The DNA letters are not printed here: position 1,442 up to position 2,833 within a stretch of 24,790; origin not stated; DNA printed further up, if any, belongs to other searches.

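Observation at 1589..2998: higB toxin followed by a HigA antitoxin fused to an ImmA/IrrE HEXXH metallopeptidase (HigB / HigA-peptidase module)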

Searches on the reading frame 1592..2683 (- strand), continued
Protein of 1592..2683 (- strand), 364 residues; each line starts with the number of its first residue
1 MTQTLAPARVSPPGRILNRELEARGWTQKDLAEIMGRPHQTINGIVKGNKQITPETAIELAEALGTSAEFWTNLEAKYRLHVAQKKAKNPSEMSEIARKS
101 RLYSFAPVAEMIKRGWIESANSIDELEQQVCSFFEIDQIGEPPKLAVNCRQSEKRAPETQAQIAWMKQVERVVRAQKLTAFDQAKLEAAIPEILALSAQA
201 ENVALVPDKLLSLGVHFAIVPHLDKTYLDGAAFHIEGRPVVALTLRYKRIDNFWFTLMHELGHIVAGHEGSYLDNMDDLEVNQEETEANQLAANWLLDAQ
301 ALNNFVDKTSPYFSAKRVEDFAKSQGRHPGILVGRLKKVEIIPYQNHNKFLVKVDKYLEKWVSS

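Call 47: find_related_loci(query=A2, collection=viral_contigs, flank=4000)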
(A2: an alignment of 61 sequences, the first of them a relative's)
Query A2 (364 aa) in viral_contigs; peptide patterns used: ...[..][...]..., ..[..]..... (x = any residue, [..] = any of these).
91 stretches matched a pattern; 42 encode a relative of the query (tblastn E <= 1e-3); 42 distinct loci.
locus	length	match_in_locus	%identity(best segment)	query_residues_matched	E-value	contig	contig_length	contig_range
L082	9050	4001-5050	42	6-354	2e-82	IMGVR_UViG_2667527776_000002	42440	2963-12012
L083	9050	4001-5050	42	6-354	7e-82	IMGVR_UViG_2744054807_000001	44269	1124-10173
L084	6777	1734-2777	41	8-354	1e-80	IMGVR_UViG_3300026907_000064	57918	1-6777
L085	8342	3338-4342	39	6-338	9e-78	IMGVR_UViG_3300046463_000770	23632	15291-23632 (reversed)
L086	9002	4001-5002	39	7-338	2e-76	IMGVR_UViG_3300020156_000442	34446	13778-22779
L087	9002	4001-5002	39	7-338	1e-75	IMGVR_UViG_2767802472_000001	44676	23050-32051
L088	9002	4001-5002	39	7-338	2e-75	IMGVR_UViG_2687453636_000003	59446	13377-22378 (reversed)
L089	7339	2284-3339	37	7-358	5e-75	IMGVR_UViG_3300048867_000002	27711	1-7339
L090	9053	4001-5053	36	7-354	3e-73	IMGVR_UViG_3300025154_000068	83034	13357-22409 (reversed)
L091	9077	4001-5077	37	3-358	3e-67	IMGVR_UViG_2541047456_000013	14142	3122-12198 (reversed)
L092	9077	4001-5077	38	3-358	9e-67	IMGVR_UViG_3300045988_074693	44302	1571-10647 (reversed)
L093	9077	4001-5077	37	3-358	1e-66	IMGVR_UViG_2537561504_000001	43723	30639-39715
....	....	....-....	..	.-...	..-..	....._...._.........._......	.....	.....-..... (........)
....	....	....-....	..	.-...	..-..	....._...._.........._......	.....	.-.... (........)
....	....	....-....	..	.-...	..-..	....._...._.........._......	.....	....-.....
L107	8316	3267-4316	30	13-354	1e-48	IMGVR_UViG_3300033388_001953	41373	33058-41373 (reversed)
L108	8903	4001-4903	32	21-337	1e-35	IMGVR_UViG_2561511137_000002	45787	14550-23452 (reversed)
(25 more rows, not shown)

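Call 48: search_dna_similar(query=window:1592-2683:-, collection=phages, mode=protein, max_rows=30)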
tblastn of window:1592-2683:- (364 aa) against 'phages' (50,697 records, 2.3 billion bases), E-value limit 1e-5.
Records with a match: 11; places in all: 12; records where one place covers at least 80% of the query: 4.
Best place of each record, by identity: <60% 11.
By first word of the organism name: Bacteriophage 3; phage 2; Microcystis 2; Rhodococcus 2; Achromobacter 1; Cylindrospermopsis 1.
By host as written in the record: - 6; Microcystis aeruginosa 2; Rhodococcus equi 2; Achromobacter sp. 1.
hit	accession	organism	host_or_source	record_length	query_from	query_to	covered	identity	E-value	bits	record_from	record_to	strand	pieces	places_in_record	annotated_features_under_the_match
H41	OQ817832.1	Achromobacter phage CF418P1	Achromobacter sp.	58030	6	354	96%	42.3%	2e-78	268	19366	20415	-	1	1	antitoxin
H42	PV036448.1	phage NatCom_34192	human feces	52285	11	344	92%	31.7%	2e-41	160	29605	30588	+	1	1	transcriptional regulator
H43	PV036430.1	phage NatCom_20922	human feces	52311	11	344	92%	31.4%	1e-40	158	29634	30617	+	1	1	transcriptional regulator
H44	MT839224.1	Bacteriophage sp.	human fecal samples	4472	3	336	92%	28.0%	2e-26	116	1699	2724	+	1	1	record has no annotation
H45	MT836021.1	Bacteriophage sp.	human fecal samples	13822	13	89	21%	43.6%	6e-9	64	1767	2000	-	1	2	record has no annotation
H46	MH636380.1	Cylindrospermopsis raciborskii virus RM-2018a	Reeuwijkse Plassen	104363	1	88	24%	37.5%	4e-8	61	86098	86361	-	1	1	Lambda-like Cro/C1-type repressor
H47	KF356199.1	Microcystis phage MaMV-DC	Microcystis aeruginosa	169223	6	83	21%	40.5%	6e-6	54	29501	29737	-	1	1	XRE-family like protein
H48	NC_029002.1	Microcystis phage MaMV-DC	Microcystis aeruginosa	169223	6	83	21%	40.5%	6e-6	54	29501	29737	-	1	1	plasmid antitoxin with HTH domain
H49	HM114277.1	Rhodococcus phage E3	Rhodococcus equi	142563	13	96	23%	36.9%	2e-9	65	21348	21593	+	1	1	gp50: putative DNA-binding helix-turn-helix protein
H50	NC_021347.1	Rhodococcus phage E3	Rhodococcus equi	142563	13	96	23%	36.9%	2e-9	65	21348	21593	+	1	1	gp50: plasmid antitoxin with HTH domain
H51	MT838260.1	Bacteriophage sp.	human fecal samples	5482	5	98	26%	29.8%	4e-6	55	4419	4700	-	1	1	record has no annotation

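Call 49: get_annotated_region(hit=H41, flank=3500)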
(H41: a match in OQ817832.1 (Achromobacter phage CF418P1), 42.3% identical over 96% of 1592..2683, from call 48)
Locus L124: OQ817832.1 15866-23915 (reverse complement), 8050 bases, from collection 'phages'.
description: Achromobacter phage CF418P1, complete genome.
organism: Achromobacter phage CF418P1 (NCBI taxid 3043583)
taxonomy: Viruses; Duplodnaviria; Heunggongvirae; Uroviricota; Caudoviricetes
host: Achromobacter sp.; source: -; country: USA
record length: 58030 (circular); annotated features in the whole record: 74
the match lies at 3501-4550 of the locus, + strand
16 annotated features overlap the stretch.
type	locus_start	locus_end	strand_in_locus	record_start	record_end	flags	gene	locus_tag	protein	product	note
CDS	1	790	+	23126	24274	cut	-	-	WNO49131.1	integrase family protein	rasttk_feature_creation_tool=/opt/patric-common/ runtime/bin/phanotate version 1.5.0; ...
CDS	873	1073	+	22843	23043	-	-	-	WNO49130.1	hypothetical protein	rasttk_feature_creation_tool=/opt/patric-common/ runtime/bin/phanotate version 1.5.0; ...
CDS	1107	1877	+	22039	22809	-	-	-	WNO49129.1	hypothetical protein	rasttk_feature_creation_tool=/opt/patric-common/ runtime/bin/phanotate version 1.5.0; ...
CDS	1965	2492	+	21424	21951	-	-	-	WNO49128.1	hypothetical protein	rasttk_feature_creation_tool=/opt/patric-common/ runtime/bin/phanotate version 1.5.0; ...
CDS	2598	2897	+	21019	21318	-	-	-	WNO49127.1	hypothetical protein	rasttk_feature_creation_tool=/opt/patric-common/ runtime/bin/phanotate version 1.5.0; ...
CDS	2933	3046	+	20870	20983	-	-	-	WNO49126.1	hypothetical protein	rasttk_feature_creation_tool=/opt/patric-common/ runtime/bin/phanotate version 1.5.0; ...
CDS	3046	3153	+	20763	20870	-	-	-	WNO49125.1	hypothetical protein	rasttk_feature_creation_tool=/opt/patric-common/ runtime/bin/phanotate version 1.5.0; ...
CDS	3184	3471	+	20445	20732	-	-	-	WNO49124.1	hypothetical protein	rasttk_feature_creation_tool=/opt/patric-common/ runtime/bin/phanotate version 1.5.0; ...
CDS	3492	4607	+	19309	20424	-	-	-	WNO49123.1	antitoxin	rasttk_feature_creation_tool=/opt/patric-common/ runtime/bin/phanotate version 1.5.0; ...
CDS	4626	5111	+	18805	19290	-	-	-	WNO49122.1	hypothetical protein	rasttk_feature_creation_tool=/opt/patric-common/ runtime/bin/phanotate version 1.5.0; ...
CDS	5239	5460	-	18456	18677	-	-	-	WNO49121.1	hypothetical protein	rasttk_feature_creation_tool=/opt/patric-common/ runtime/bin/phanotate version 1.5.0; ...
CDS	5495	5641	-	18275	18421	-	-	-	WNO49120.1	hypothetical protein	rasttk_feature_creation_tool=/opt/patric-common/ runtime/bin/phanotate version 1.5.0; ...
CDS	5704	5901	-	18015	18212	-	-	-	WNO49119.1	hypothetical protein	rasttk_feature_creation_tool=/opt/patric-common/ runtime/bin/phanotate version 1.5.0; ...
CDS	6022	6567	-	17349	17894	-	-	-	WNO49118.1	endopeptidase Rz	rasttk_feature_creation_tool=/opt/patric-common/ runtime/bin/phanotate version 1.5.0; ...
CDS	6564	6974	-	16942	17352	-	-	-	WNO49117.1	peptidoglycan hydrolase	rasttk_feature_creation_tool=/opt/patric-common/ runtime/bin/phanotate version 1.5.0; ...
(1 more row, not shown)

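Call 51: search_protein_families(library=phrogs, proteins=[window:1592-2683:-, L124:4626-5111:+, L067:5113-5592:+, L124:3184-3471:+], max_evalue=0.001)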
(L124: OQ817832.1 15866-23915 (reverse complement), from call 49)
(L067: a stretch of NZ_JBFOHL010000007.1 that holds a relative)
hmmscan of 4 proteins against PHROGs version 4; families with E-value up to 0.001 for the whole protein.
window:1592-2683:- (364 aa): 16 families
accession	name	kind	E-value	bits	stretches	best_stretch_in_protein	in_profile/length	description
phrog_2439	-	transcription regulation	5.4e-31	108.8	1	13-354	8-295/367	transcriptional regulator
phrog_1381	-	moron, auxiliary metabolic gene and host takeover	1.5e-19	71.3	1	10-97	10-98/264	plasmid antitoxin with HTH domain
phrog_3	-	transcription regulation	1.3e-09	39.4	1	17-150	93-238/430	transcriptional repressor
phrog_8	-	transcription regulation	1.5e-09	38.8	1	17-68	81-132/346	transcriptional regulator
phrog_18577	-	unknown function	1.8e-08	35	1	227-328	161-265/332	-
phrog_1914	-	unknown function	4.8e-08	34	1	224-307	62-152/222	-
phrog_4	-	transcription regulation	5.6e-08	33.2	1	17-71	141-191/400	transcriptional repressor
phrog_87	-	other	7.2e-08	33.4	1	235-306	68-137/227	metallo-protease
phrog_1373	-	transcription regulation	3e-07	31.6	1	20-70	71-121/166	transcriptional regulator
phrog_638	-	transcription regulation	9.4e-07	29.8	1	28-72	20-65/145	transcriptional regulator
phrog_2328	-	transcription regulation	1.6e-05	25.7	1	18-69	21-72/128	transcriptional repressor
phrog_4779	-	transcription regulation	7.2e-05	24.2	1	18-72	8-64/98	transcriptional regulator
phrog_2967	-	transcription regulation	8.2e-05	23.2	1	13-77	11-75/225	transcriptional regulator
phrog_5823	-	transcription regulation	9.3e-05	22.7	1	22-95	16-86/404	transcriptional regulator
phrog_2339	-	DNA, RNA and nucleotide metabolism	0.00029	21.8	0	16-74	29-88/98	HTH DNA binding protein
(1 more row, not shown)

L124:4626-5111:+ (161 aa): 0 families

L067:5113-5592:+ (159 aa): 0 families

L124:3184-3471:+ (95 aa): 0 families

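Call 67: search_protein_families(library=pfam, proteins=[L020:3343-3684:+, L020:3674-5140:+, L062:2534-3145:+], max_evalue=0.001)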
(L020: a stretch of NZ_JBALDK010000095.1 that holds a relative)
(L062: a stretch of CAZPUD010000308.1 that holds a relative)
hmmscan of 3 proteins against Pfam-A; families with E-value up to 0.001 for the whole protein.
L020:3343-3684:+ (114 aa): 1 family
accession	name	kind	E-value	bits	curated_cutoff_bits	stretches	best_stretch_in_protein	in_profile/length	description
PF05973.20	Gp49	-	6.7e-07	29.7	23.9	1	24-96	1-77/90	Phage derived protein Gp49-like (DUF891)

L020:3674-5140:+ (489 aa): 6 families
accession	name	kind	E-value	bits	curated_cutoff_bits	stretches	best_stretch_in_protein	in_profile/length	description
PF01381.28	HTH_3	-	8.8e-17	61.3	23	1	129-180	4-55/55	Helix-turn-helix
PF21716.3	dnstrm_HI1420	-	9.1e-15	54.8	27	1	8-95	3-86/90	Probable addiction module antidote protein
PF06114.19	Peptidase_M78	-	1.3e-07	31.9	22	1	337-411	20-96/123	IrrE N-terminal-like domain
PF13560.12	HTH_31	-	2.4e-06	28.2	27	0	131-178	11-59/64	Helix-turn-helix domain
PF13443.12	HTH_26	-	1.3e-05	25.8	22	0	126-178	2-55/63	Cro/C1-type HTH DNA-binding domain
PF08325.16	WLM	-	0.00051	20.6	26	1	345-418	63-144/190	WLM domain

L062:2534-3145:+ (204 aa): 1 family
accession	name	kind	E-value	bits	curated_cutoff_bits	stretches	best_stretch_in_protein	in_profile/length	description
PF01420.25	Methylase_S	-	1.3e-09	38.9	22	1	32-168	25-147/168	Type I restriction modification DNA specificity domain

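Call 69: fold_search(model_id=the predicted structure, library=pdb)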
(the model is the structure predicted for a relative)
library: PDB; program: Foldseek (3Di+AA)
matches with E <= 10: 457; with E <= 0.001: 11
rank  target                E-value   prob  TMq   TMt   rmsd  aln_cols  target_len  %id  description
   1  3trb_A                1.3e-04  1.00  0.22  0.82   2.4        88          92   34  Structure of an addiction module antidote protein of a HigA (higA) family from Coxiella burnetii (released 2011-09-28)
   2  2ict                  1.6e-04  1.00  0.22  0.78   2.6        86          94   28  Crystal structure of the bacterial antitoxin HigA from Escherichia coli at pH 8.5. Northeast Structural Genomics TARGET  (released 2006-09-26)
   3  3trb_B                1.7e-04  1.00  0.22  0.81   2.5        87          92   34  Structure of an addiction module antidote protein of a HigA (higA) family from Coxiella burnetii (released 2011-09-28)
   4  6chv_C                4.8e-04  1.00  0.21  0.84   1.1        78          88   32  Proteus vulgaris HigA antitoxin bound to DNA (released 2019-02-27)
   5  4mct_A                6.5e-04  1.00  0.21  0.79   1.3        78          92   32  P. vulgaris HIGBA structure, crystal form 1 (released 2013-12-11)
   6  3cec                  7.1e-04  1.00  0.22  0.85   2.0        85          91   33  Crystal structure of a putative antidote protein of plasmid maintenance system (npun_f2943) from nostoc punctiforme pcc  (released 2008-03-11)
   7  9chn_C                7.9e-04  1.00  0.20  0.84   1.3        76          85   32  P. vulgaris trimeric HigBA- operator 2 DNA (released 2025-07-02)
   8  6f8h_C                7.9e-04  1.00  0.22  0.82   1.4        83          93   29  antitoxin GraA (released 2019-01-30)
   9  7csy_B                7.9e-04  1.00  0.22  0.76   4.2        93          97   31  Pseudomonas aeruginosa antitoxin HigA with higBA promoter (released 2021-01-13)
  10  6chv_G                9.1e-04  1.00  0.21  0.78   3.1        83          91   30  Proteus vulgaris HigA antitoxin bound to DNA (released 2019-02-27)
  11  6f8s_A                9.6e-04  1.00  0.22  0.79   2.6        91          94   28  Toxin-Antitoxin complex GraTA (released 2018-07-11)
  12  2icp                  1.0e-03  1.00  0.20  0.81   1.1        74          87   30  Crystal structure of the bacterial antitoxin HigA from Escherichia coli at pH 4.0. Northeast Structural Genomics Consort (released 2006-09-26)
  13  2eby_A                1.0e-03  1.00  0.21  0.73   5.0        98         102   26  Crystal structure of a hypothetical protein from E. Coli (released 2007-08-14)
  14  6f8h_A                1.1e-03  1.00  0.22  0.79   1.4        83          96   29  antitoxin GraA (released 2019-01-30)
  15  6cf1_B                1.2e-03  1.00  0.20  0.75   1.2        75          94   32  Proteus vulgaris HigA antitoxin structure (released 2019-02-27)
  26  6f8s_C                1.6e-03  1.00  0.22  0.77   2.6        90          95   29  Toxin-Antitoxin complex GraTA (released 2018-07-11)
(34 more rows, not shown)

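Call 75: search_protein_families(library=padloc, proteins=[L093:3705-3992:+, L093:3992-5131:+, L093:5094-5612:+, L124:3492-4604:+, L107:3237-4379:+, L108:3803-4984:+, L064:3986-5101:+, L020:3674-5140:+], max_evalue=0.001)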
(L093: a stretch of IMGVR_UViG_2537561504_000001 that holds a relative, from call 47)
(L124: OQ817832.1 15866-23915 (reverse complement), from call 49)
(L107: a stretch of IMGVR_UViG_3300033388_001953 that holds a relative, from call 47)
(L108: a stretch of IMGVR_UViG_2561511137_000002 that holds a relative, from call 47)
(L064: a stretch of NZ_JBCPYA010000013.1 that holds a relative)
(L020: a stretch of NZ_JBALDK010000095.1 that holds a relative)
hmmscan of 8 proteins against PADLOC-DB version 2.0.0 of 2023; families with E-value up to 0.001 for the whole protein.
L093:3705-3992:+ (96 aa): 0 families

L093:3992-5131:+ (380 aa): 6 families
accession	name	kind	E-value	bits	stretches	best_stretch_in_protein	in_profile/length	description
PDLC03982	PD-Lambda-2_B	-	1.5e-51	173.9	1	19-355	66-387/402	-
PDLC03948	RmrA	-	2.2e-07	28.1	0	16-71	12-67/397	-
PDLC04775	PDC-M69A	-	4.9e-05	21.8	1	14-76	9-71/113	-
PDLC03946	RmrA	-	0.00016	18.6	0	161-313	102-240/357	-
PDLC03947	RmrA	-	0.00021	18.2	0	204-306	162-257/383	-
PDLC03954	RmrA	-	0.0005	17.1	0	159-264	111-220/380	-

L093:5094-5612:+ (173 aa): 0 families

L124:3492-4604:+ (371 aa): 2 families
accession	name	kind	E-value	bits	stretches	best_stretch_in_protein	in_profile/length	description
PDLC03982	PD-Lambda-2_B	-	4.2e-49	165.9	1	11-355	60-394/402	-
PDLC04759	PDC-M64B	-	0.00068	17.7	0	15-82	31-99/135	-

L107:3237-4379:+ (381 aa): 3 families
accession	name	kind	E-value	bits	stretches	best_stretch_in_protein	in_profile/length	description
PDLC03982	PD-Lambda-2_B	-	9.6e-42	141.7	1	39-360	87-392/402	-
PDLC03948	RmrA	-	1.5e-05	22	0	200-266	157-221/397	-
PDLC04775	PDC-M69A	-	2e-05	23.1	1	7-75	4-72/113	-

L108:3803-4984:+ (394 aa): 2 families
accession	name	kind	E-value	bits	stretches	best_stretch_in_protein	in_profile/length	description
PDLC03982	PD-Lambda-2_B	-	2.7e-134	446.4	1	5-391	4-398/402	-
PDLC04141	capP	-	9.9e-05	19.9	1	256-353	43-137/242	capP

L064:3986-5101:+ (372 aa): 11 families
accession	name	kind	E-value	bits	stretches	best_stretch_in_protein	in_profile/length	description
PDLC03982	PD-Lambda-2_B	-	1.9e-49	167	1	16-347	65-386/402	-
PDLC03948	RmrA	-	1e-07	29.2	0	171-297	133-254/397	-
PDLC03947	RmrA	-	3.7e-06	24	0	194-298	159-256/383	-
PDLC03946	RmrA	-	9.3e-06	22.6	1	178-343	125-275/357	-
PDLC03949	RmrA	-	4.5e-05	20.5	0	22-74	14-66/363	-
PDLC03952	RmrA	-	7.8e-05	19.7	0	194-299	171-269/395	-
PDLC04775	PDC-M69A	-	0.00011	20.7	1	12-67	9-64/113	-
PDLC03945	RmrA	-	0.0004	17.7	1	173-301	138-258/394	-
PDLC04759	PDC-M64B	-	0.00055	18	1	12-90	28-105/135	-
PDLC04757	PDC-M64B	-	0.00061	17.8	0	16-64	35-83/128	-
PDLC03956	RmrA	-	0.001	16.2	0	194-299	155-253/399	-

L020:3674-5140:+ (489 aa): 18 families
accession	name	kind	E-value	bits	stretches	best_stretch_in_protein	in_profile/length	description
PDLC03982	PD-Lambda-2_B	-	7.1e-52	175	1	114-445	52-377/402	-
PDLC03949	RmrA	-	7.3e-09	32.9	0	132-184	13-65/363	-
PDLC03944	RmrA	-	5.9e-08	30.2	1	360-408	201-249/384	-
PDLC03954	RmrA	-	9.9e-08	29.3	0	311-408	162-258/380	-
PDLC03946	RmrA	-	1.6e-07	28.4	0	307-412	141-238/357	-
PDLC04757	PDC-M64B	-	7.2e-07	27.2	1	128-205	36-112/128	-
PDLC03947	RmrA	-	8.2e-07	26.2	0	308-410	159-260/383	-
PDLC04760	PDC-M64C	-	1.4e-06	26.6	1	128-175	33-80/93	-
PDLC03952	RmrA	-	4.2e-06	23.8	0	333-409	195-272/395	-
PDLC03948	RmrA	-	6.2e-06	23.3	0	326-408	174-257/397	-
PDLC04775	PDC-M69A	-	7.2e-06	24.5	1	123-178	9-64/113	-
PDLC03950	RmrA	-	7.4e-06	23.2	1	305-407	145-244/369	-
PDLC03945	RmrA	-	9e-06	23.1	1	360-409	210-258/394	-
PDLC02355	Lit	-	9.8e-06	23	1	360-406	151-192/290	Lit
PDLC03953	RmrA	-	2e-05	22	0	359-411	209-253/373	-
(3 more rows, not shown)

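Call 79: search_protein_families(library=pfam, proteins=[L108:3465-3779:+, L108:3803-4984:+, L108:5250-5588:+, L108:5605-5958:+], max_evalue=0.001)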
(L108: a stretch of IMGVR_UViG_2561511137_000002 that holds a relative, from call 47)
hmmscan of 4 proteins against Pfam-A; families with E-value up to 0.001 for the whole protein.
L108:3465-3779:+ (105 aa): 1 family
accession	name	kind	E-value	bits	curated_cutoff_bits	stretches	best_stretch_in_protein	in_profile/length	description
PF09907.15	HigB_toxin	-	2e-29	102.1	27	1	27-99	2-74/74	HigB_toxin, RelE-like toxic component of a toxin-antitoxin system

L108:3803-4984:+ (394 aa): 2 families
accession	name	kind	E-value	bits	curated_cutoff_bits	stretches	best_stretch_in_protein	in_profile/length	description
PF06114.19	Peptidase_M78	-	1.5e-07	31.7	22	1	282-355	42-111/123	IrrE N-terminal-like domain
PF01381.28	HTH_3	-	1.7e-05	25.2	23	1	66-116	4-55/55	Helix-turn-helix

L108:5250-5588:+ (113 aa): 0 families

L108:5605-5958:+ (118 aa): 0 families
